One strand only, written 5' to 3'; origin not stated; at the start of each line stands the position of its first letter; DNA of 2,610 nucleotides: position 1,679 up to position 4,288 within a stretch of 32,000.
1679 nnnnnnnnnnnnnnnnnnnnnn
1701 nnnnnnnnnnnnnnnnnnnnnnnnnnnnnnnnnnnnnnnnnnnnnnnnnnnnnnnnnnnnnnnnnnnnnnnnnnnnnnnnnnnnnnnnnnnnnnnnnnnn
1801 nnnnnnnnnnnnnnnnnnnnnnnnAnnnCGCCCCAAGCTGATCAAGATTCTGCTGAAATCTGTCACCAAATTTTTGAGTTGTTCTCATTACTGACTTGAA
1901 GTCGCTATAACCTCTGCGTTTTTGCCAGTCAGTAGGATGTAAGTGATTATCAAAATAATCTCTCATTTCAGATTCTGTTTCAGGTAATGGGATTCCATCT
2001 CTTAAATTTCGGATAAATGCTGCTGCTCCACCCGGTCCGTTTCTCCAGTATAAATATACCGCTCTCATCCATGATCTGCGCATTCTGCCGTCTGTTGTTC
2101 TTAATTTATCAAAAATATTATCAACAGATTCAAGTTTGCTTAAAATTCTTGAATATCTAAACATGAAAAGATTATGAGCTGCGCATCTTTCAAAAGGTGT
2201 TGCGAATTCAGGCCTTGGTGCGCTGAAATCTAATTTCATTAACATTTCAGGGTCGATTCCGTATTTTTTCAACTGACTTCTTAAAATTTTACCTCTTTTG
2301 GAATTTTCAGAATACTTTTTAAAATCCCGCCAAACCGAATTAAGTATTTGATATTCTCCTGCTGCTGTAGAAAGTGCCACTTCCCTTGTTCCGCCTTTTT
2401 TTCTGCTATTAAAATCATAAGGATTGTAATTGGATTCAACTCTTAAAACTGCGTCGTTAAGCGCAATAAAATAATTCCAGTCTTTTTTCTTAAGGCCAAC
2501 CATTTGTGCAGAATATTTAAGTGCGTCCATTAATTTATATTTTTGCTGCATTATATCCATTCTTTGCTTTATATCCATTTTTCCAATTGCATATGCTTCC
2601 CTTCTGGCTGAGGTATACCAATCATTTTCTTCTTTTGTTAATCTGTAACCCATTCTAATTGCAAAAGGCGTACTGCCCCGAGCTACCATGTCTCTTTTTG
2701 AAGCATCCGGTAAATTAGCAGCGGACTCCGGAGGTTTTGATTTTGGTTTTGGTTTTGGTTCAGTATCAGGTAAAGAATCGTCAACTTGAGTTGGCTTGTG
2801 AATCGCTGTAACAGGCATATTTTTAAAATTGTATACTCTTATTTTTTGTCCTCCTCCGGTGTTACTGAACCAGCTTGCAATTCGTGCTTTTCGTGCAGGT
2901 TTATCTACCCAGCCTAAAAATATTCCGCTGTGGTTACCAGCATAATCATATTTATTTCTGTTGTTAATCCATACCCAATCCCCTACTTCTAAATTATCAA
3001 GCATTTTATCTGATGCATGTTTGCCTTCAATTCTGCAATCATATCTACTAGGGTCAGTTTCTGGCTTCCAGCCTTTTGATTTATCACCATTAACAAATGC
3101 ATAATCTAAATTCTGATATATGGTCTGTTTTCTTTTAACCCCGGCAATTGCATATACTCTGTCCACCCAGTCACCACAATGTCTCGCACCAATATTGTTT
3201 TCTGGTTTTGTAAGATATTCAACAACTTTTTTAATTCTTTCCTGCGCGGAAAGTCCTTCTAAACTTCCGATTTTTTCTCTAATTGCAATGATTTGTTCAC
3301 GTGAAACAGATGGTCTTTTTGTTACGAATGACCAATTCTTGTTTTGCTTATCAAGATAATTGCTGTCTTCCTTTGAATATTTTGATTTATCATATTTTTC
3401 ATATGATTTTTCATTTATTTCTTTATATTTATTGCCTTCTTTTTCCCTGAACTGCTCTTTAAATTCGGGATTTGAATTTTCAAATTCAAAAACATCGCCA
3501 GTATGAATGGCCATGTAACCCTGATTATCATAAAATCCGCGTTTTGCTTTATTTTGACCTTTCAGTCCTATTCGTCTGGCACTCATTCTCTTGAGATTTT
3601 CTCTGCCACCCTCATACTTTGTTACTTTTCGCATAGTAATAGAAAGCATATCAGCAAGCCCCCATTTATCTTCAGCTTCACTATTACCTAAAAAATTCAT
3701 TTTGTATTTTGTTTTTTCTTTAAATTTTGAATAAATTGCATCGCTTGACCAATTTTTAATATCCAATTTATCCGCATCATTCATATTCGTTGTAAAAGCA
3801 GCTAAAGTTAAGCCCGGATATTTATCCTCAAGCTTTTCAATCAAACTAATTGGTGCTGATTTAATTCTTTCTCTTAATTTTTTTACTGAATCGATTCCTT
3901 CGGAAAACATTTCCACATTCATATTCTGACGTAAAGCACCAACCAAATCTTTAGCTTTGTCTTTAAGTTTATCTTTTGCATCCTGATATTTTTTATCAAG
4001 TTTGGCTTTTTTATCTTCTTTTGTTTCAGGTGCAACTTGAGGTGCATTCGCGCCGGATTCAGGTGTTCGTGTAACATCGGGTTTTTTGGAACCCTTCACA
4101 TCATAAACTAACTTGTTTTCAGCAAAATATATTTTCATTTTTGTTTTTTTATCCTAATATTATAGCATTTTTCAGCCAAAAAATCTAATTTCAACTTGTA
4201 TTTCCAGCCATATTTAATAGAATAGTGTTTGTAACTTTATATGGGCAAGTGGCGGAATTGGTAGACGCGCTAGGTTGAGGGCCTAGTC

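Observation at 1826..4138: Signal-less 770-aa protein combining NlpC/P60-like and lytic-transglycosylase-like domains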

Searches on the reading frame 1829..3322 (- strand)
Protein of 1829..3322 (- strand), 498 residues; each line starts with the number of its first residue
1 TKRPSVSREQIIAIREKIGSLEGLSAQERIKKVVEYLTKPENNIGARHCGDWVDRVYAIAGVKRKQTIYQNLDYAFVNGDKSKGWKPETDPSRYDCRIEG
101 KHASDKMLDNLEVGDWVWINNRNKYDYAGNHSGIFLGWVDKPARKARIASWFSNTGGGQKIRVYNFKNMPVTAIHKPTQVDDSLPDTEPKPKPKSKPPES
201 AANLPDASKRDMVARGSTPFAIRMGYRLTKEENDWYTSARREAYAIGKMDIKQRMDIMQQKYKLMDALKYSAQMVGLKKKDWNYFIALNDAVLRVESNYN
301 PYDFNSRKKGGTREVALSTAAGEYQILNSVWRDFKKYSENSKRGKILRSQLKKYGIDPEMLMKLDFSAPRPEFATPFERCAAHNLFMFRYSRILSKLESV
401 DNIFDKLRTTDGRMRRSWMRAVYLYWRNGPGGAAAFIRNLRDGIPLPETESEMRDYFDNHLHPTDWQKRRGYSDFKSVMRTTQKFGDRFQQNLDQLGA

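Call 49: predict_structure(alignment_id=A5)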
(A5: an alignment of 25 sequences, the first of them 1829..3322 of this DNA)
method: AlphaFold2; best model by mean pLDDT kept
length: 498 residues; sequences in the alignment: 25
mean_pLDDT: 90.4   pTM: 0.61
mean pLDDT of the five models: 90.4, 89.9, 88.8, 88.7, 86.1
residues with pLDDT >= 90: 380; 70-90: 91; 50-70: 4; < 50: 23
segments of 3 or more residues with pLDDT < 50: 187-207
pLDDT, mean of each block of 10 residues (from residue 1): 70 90 93 95 91 95 94 94 93 94 95 98 91 98 97 91 97 96 58 30 52 87 88 92 95 96 95 97 98 95 90 86 89 87 94 95 88 93 95 95 97 97 90 94 97 98 95 96 97 94
secondary structure, 60 per line:
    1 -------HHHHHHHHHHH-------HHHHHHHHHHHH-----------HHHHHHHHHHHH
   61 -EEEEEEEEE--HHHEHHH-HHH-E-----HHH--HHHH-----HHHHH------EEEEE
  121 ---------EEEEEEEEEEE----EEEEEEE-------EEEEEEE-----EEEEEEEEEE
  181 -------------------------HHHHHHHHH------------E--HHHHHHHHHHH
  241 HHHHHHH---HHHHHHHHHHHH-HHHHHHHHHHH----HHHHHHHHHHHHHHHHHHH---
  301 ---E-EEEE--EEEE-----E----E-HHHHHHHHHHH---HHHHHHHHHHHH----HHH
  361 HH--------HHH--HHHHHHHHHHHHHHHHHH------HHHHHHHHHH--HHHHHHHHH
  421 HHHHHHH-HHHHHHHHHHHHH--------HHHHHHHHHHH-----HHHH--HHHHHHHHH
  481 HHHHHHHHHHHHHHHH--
elements in order: H8-18 H26-37 H49-60 E62-70 H96-99 H105-109 E116-120 E130-140 E145-151 E159-165 E171-180 H206-214 H230-247 H251-262 H264-274 H279-297 E306-309 E312-315 H328-338 H342-353 H358-362 H376-393 H400-409 H412-427 H429-441 H450-460 H466-469 H472-496

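Call 52: fold_search(model_id=the predicted structure, library=pdb)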
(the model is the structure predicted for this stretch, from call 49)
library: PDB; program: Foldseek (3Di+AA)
matches with E <= 10: 441; with E <= 0.001: 0
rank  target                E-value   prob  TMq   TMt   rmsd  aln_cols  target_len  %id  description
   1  3t36_A                6.6e-02  0.97  0.20  0.45   8.0       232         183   12  Crystal structure of lytic transglycosylase MltE from Eschericha coli (released 2012-07-25)
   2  2y8p_B                9.1e-02  0.97  0.21  0.47   8.4       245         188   14  Crystal Structure of an Outer Membrane-Anchored Endolytic Peptidoglycan Lytic Transglycosylase (MltE) from Escherichia (released 2011-04-13)
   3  9eum_MODEL_1_A        1.3e-01  0.82  0.16  0.37  11.3       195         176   17  NMR structure of the Staphylococcus aureus bacteriophage phi812 hub protein - lytic cleaver (CHAP) domain (released 2025-04-09)
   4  6ghy_B                1.3e-01  0.95  0.21  0.47   8.5       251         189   14  Structure of Lytic Transglycosylase MltE inactive mutant E64Q from E.coli (released 2018-10-31)
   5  4p11                  1.3e-01  0.91  0.26  0.29  23.8       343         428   11  Native crystal structure of MltF Pseudomonas aeruginosa (released 2015-03-18)
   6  6ghy_A                1.5e-01  0.97  0.22  0.50   7.0       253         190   14  Structure of Lytic Transglycosylase MltE inactive mutant E64Q from E.coli (released 2018-10-31)
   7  4csh_A                1.7e-01  0.80  0.14  0.32  10.7       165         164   14  Native structure of the lytic CHAPK domain of the endolysin LysK from Staphylococcus aureus bacteriophage K (released 2014-08-06)
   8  6rez_D                1.7e-01  0.16  0.11  0.17  19.5       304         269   10  Crystal structure of the light-driven sodium pump KR2 in the pentameric form, pH 5.0 (released 2019-04-24)
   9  5aa4_C                1.7e-01  0.69  0.21  0.25  15.3       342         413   12  Crystal structure of MltF from Pseudomonas aeruginosa in complex with cell-wall tetrapeptide (released 2016-10-12)
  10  2y8p_A                2.1e-01  0.91  0.22  0.48   7.5       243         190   14  Crystal Structure of an Outer Membrane-Anchored Endolytic Peptidoglycan Lytic Transglycosylase (MltE) from Escherichia (released 2011-04-13)
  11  6rfa                  2.1e-01  0.15  0.11  0.17  19.6       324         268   10  Crystal structure of the H30K mutant of the light-driven sodium pump KR2 in the monomeric form, pH 8.0 (released 2019-04-24)
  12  4olk_A                2.4e-01  0.75  0.13  0.32  10.7       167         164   14  The CHAP domain of LysGH15 (released 2014-05-28)
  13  4xto_A                2.7e-01  0.14  0.11  0.17  19.8       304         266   11  Crystal structure of the light-driven sodium pump KR2 in the pentameric red form, pH 5.6 (released 2015-04-01)
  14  9wfa                  2.9e-01  0.12  0.10  0.16  20.0       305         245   10  Cryo-EM structure of psXR (released 2026-03-18)
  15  4ct3_E                3.0e-01  0.72  0.14  0.33  10.6       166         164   14  Methylmercury chloride derivative structure of the lytic CHAPK domain of the endolysin LysK from Staphylococcus aureus (released 2014-08-06)
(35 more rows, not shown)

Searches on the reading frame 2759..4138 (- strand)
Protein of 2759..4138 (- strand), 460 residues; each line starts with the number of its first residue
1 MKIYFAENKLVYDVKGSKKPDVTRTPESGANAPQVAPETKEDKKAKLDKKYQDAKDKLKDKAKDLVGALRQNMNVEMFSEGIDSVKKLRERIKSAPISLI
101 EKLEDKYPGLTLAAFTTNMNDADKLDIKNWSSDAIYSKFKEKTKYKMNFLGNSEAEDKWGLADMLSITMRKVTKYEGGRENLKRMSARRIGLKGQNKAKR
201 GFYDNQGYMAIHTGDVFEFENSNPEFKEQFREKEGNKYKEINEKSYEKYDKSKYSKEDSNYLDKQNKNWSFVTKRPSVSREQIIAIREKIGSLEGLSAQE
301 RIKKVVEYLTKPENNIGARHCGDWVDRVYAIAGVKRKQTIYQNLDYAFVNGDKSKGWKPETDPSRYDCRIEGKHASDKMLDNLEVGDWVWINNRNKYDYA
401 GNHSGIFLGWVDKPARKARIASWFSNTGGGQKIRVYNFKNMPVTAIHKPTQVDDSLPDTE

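Call 34: find_homologous_proteins(query=window:2759-4138:-)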
Query window:2759-4138:- (460 aa): 17 proteins with E <= 0.001 among 4483 candidates.
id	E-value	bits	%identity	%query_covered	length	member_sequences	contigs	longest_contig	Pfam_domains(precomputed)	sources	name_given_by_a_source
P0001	0.0e+0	1037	100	100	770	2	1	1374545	-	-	-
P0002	3.4e-234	796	75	99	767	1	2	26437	-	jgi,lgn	jgi:hypothetical protein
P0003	5.3e-194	663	65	100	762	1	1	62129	-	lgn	-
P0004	8.3e-182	623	62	99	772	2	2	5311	-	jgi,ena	-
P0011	1.2e-177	609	66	86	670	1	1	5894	PF01832.26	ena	-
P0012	6.0e-174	597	64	87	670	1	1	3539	PF01832.26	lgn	-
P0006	2.1e-170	586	58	98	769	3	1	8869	-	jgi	-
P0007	5.7e-170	584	63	85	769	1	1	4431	-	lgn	-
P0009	5.0e-147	508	55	88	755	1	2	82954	-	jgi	-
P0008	1.2e-143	497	51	96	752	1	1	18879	-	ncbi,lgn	-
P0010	1.2e-129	451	49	92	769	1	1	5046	-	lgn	-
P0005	4.2e-99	351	64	57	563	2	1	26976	-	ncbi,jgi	-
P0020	2.0e-94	335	41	97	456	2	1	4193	-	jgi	-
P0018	1.1e-59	221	37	84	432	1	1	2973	-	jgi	jgi:hypothetical protein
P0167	1.2e-37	148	40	47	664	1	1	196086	PF01832.26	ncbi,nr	ncbi:hypothetical protein C0416_03655 [bacterium]|nr:hypothetical protein [bacterium]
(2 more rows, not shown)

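Call 46: find_encoding_contigs(protein=P0167, flank=10000, max_places=2)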
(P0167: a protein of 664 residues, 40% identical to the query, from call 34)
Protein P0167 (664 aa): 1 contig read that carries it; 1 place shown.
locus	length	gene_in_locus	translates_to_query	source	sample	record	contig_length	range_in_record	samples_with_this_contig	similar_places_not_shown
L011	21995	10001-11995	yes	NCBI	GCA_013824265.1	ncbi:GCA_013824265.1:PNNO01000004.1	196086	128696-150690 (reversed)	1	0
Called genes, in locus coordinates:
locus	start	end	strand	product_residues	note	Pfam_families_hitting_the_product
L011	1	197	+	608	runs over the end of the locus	PF00009:GTP_EFTU, PF00071:Ras (weak), PF03144:GTP_EFTU_D2, PF00679:EFG_C, PF06421:LepA_C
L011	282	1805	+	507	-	PF00496:SBP_bac_5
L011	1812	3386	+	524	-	PF00672:HAMP, PF07228:SpoIIE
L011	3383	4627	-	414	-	PF00464:SHMT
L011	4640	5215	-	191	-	PF01812:5-FTHF_cyc-lig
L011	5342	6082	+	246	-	PF13365:Trypsin_2 (faint)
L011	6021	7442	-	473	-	PF13616:Rotamase_3, PF00639:Rotamase, PF13145:Rotamase_2, PF22599:SecDF_P1_head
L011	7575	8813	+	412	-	PF00270:DEAD, PF04851:ResIII, PF00271:Helicase_C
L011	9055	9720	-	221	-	-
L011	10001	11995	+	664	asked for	PF01832:Glucosaminidase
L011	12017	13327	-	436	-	PF00709:Adenylsucc_synt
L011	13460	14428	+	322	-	PF01259:SAICAR_synt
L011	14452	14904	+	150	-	PF00731:AIRC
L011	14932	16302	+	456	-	PF00206:Lyase_1, PF08328:ASL_C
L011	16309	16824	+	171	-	PF13302:Acetyltransf_3, PF00583:Acetyltransf_1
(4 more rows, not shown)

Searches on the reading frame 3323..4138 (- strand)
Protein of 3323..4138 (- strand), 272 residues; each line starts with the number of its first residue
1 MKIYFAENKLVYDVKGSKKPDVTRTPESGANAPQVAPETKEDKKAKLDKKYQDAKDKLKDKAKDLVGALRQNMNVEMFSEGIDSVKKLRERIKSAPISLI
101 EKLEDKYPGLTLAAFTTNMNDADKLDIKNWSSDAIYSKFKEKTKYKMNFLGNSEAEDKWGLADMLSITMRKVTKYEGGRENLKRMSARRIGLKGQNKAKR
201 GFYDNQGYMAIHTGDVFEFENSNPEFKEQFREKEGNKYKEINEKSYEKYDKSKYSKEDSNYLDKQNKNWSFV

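Call 47: predict_structure(alignment_id=A4)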
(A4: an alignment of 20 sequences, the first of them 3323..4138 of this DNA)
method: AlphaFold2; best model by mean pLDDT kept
length: 272 residues; sequences in the alignment: 20
mean_pLDDT: 80.9   pTM: 0.69
mean pLDDT of the five models: 80.9, 80.0, 79.8, 79.7, 78.2
residues with pLDDT >= 90: 146; 70-90: 66; 50-70: 24; < 50: 36
segments of 3 or more residues with pLDDT < 50: 1-36
pLDDT, mean of each block of 10 residues (from residue 1): 34 35 33 48 73 72 58 79 95 92 92 94 92 94 97 93 94 96 92 82 91 97 94 89 92 93 85 76
secondary structure, 60 per line:
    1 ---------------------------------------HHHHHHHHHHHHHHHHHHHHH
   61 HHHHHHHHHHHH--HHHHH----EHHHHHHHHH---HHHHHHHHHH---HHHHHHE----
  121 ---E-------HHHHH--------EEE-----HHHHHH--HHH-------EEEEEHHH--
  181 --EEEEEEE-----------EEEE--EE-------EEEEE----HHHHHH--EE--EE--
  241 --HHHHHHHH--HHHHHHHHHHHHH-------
elements in order: H40-72 H75-79 H85-93 H97-106 H110-115 H132-136 E145-147 H153-158 E171-175 E183-189 E201-204 E216-220 H225-230 H243-250 H253-265

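Call 51: fold_search(model_id=the predicted structure, library=pdb)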
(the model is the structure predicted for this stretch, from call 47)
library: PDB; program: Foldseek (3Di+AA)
matches with E <= 10: 45; with E <= 0.001: 0
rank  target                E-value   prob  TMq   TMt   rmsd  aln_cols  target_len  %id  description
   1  1tue_G                1.3e+00  0.02  0.11  0.14  17.1       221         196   12  The X-ray Structure of the Papillomavirus Helicase in Complex with its Molecular Matchmaker E2 (released 2004-08-24)
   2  9cux                  2.0e+00  0.06  0.13  0.15   6.6        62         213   19  Crystal Structure of SETDB1 Tudor domain in complex with UNC100016 (released 2024-10-02)
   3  7b2q_B                2.1e+00  0.02  0.12  0.07  20.0       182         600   11  Cryo-EM structure of complement C4b in complex with nanobody B12 (released 2022-03-02)
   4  1tue_E                2.5e+00  0.01  0.10  0.13  15.6       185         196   10  The X-ray Structure of the Papillomavirus Helicase in Complex with its Molecular Matchmaker E2 (released 2004-08-24)
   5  7caj_A                2.7e+00  0.06  0.13  0.16   6.2        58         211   21  Crystal structure of SETDB1 Tudor domain in complexed with Compound 2. (released 2021-04-07)
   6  6bhd_A                2.7e+00  0.03  0.12  0.15  10.3        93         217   18  Crystal structure of SETDB1 with a modified H3 peptide (released 2017-12-06)
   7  7c9n_A                3.2e+00  0.06  0.13  0.16   6.1        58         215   21  Crystal structure of SETDB1 tudor domain in complexed with Compound 1. (released 2021-04-07)
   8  6au2                  3.4e+00  0.05  0.13  0.16   6.1        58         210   21  Crystal structure of SETDB1 Tudor domain with aryl triazole fragments (released 2017-10-11)
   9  6x88_B                3.6e+00  0.01  0.10  0.08  13.9       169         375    8  PDE6 chicken GAF domain (released 2020-11-04)
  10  7b2p_B                3.6e+00  0.01  0.10  0.06  19.9       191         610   12  Cryo-EM structure of complement C4b in complex with nanobody B5 (released 2022-03-02)
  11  6bhe_A                4.6e+00  0.04  0.13  0.16   6.1        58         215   21  Crystal structure of SETDB1 with a modified H3 peptide (released 2017-12-06)
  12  6ywe_M                4.6e+00  0.01  0.13  0.16  14.9       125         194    6  The structure of the mitoribosome from Neurospora crassa in the P/E tRNA bound state (released 2020-11-11)
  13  1tue_L                4.6e+00  0.01  0.10  0.12  15.1       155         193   12  The X-ray Structure of the Papillomavirus Helicase in Complex with its Molecular Matchmaker E2 (released 2004-08-24)
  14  3eub_K                4.9e+00  0.01  0.14  0.13  12.4       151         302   11  Crystal Structure of Desulfo-Xanthine Oxidase with Xanthine (released 2009-01-27)
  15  4a41                  5.6e+00  0.01  0.09  0.15   8.3        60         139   12  CpGH89CBM32-5, from Clostridium perfringens, in complex with galactose (released 2012-04-04)
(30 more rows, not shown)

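Call 56: fold_search(model_id=the predicted structure, library=viral)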
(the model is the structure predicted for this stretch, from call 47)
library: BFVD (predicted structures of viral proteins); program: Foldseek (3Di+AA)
matches with E <= 10: 38; with E <= 0.001: 0
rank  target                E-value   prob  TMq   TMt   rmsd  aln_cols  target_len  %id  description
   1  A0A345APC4            1.6e+00  0.07  0.14  0.31   5.4        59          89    8  (no name in the UniProt tables at hand)
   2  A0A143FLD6            2.0e+00  0.04  0.12  0.21  15.1       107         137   11  (no name in the UniProt tables at hand)
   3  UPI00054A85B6         2.1e+00  0.01  0.08  0.05  16.5       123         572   12  (no name look-up for this kind of identifier)
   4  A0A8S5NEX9            2.2e+00  0.02  0.10  0.13  21.5       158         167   13  Major head protein [Siphoviridae sp. ctxzZ3]
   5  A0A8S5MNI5            2.5e+00  0.16  0.15  0.19  13.8        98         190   15  Uncharacterized protein [Siphoviridae sp. ctxc31]
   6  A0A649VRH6            3.0e+00  0.05  0.10  0.14  14.8       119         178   19  Uncharacterized protein [Corynebacterium phage EmiRose]
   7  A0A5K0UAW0            3.2e+00  0.01  0.09  0.10  13.6       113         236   12  Uncharacterized protein [Yasminevirus sp. GU-2018]
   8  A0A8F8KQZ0            3.4e+00  0.18  0.17  0.18  10.7        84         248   11  F-box domain-containing protein [Clandestinovirus]
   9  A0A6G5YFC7            3.8e+00  0.06  0.14  0.15  13.5       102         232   19  (no name in the UniProt tables at hand)
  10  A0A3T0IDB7            4.1e+00  0.01  0.08  0.07  12.7        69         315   13  (no name in the UniProt tables at hand)
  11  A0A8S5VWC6            4.3e+00  0.01  0.10  0.18  12.6       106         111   12  (no name in the UniProt tables at hand)
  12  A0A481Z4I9            4.3e+00  0.01  0.09  0.12  10.8        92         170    2  Uncharacterized protein (Fragment) [Pithovirus LCPAC103]
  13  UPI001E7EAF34         4.6e+00  0.02  0.15  0.15  18.9       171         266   10  (no name look-up for this kind of identifier)
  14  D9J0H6                4.9e+00  0.04  0.14  0.13  10.3        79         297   15  Gp29 [Brochothrix phage A9]
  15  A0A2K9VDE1            5.5e+00  0.01  0.10  0.19   9.1        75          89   12  Uncharacterized protein [Lactobacillus phage Semele]
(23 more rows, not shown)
